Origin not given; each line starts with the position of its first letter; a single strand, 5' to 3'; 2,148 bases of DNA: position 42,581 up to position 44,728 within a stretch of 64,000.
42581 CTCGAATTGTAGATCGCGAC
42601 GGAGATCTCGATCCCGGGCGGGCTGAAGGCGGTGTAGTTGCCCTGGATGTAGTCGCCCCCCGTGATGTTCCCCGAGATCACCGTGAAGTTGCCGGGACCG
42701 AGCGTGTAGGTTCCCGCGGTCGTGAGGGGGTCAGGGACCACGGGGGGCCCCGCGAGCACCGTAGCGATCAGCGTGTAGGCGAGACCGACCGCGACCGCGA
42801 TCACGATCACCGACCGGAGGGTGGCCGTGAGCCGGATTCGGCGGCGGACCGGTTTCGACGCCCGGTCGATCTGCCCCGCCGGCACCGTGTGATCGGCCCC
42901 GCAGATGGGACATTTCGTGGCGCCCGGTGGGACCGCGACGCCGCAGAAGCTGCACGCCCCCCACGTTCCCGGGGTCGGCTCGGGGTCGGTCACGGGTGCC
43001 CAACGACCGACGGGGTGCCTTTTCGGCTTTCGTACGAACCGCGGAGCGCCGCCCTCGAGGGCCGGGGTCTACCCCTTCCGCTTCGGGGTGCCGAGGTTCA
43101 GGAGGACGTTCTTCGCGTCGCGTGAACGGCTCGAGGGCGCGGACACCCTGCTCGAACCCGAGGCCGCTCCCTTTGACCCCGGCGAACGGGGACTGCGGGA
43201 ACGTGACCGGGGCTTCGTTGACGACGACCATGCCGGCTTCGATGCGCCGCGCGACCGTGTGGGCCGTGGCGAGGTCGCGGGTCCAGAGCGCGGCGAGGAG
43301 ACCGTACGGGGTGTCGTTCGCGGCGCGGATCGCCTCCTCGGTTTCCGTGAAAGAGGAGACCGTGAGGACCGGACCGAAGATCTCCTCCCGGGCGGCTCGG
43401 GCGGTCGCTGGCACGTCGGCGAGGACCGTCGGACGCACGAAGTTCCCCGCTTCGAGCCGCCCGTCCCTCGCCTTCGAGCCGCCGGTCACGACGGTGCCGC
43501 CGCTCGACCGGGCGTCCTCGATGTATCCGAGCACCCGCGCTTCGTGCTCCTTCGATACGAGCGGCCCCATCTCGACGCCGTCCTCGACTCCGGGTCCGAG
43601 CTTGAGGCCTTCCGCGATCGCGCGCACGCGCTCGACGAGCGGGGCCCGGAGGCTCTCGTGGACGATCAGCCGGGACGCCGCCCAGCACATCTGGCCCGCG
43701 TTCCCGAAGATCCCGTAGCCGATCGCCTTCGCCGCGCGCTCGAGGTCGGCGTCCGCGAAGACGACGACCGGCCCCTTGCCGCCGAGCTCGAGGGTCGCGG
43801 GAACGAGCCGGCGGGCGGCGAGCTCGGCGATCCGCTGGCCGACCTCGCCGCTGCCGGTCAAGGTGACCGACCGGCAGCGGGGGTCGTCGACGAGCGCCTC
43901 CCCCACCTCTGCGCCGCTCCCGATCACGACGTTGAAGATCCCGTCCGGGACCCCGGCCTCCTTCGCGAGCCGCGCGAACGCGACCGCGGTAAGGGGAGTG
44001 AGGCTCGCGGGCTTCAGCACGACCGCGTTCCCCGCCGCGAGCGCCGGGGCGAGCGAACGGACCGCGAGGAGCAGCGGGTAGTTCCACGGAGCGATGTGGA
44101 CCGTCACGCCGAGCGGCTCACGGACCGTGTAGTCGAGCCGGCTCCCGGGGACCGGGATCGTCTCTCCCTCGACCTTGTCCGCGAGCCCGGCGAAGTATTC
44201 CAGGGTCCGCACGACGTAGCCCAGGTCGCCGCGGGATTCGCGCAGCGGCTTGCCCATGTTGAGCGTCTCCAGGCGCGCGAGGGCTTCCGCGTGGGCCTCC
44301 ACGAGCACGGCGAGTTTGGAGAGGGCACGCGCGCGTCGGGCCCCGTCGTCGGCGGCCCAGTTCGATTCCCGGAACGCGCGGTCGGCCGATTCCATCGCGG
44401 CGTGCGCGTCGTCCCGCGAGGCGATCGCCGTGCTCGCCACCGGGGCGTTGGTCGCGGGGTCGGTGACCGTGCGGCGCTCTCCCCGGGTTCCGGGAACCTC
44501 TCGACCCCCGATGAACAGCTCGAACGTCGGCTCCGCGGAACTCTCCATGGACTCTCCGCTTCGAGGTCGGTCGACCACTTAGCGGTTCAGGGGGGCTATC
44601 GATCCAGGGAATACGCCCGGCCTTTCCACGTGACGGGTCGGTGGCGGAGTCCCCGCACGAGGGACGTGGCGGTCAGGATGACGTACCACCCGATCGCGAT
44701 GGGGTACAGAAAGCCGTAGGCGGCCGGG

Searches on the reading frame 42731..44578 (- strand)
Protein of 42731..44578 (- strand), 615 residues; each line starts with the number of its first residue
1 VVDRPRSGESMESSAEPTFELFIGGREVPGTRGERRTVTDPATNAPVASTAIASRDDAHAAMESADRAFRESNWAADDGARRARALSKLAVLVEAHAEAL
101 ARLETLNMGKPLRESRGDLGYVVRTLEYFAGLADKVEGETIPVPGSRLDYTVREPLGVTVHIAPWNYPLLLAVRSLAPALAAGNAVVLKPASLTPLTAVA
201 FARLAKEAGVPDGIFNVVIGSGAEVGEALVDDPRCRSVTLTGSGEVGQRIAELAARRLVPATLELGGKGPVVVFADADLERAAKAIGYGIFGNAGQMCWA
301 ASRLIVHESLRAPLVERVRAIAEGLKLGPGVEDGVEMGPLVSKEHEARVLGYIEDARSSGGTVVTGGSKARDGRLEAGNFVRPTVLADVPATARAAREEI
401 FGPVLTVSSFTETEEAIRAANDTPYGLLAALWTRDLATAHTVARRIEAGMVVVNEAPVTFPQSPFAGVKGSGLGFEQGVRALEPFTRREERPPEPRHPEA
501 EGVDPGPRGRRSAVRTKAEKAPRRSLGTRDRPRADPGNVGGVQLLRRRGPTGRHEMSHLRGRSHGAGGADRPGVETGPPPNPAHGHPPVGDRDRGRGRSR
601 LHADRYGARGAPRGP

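Call 20: search_protein_families(library=pfam, proteins=[window:42731-44578:-], max_evalue=0.001)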
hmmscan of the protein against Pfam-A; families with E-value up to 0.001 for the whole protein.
window:42731-44578:- (615 aa): 1 family
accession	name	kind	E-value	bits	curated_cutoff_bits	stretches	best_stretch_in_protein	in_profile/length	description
PF00171.27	Aldedh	-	3.2e-162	540.7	23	1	34-487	7-457/461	Aldehyde dehydrogenase family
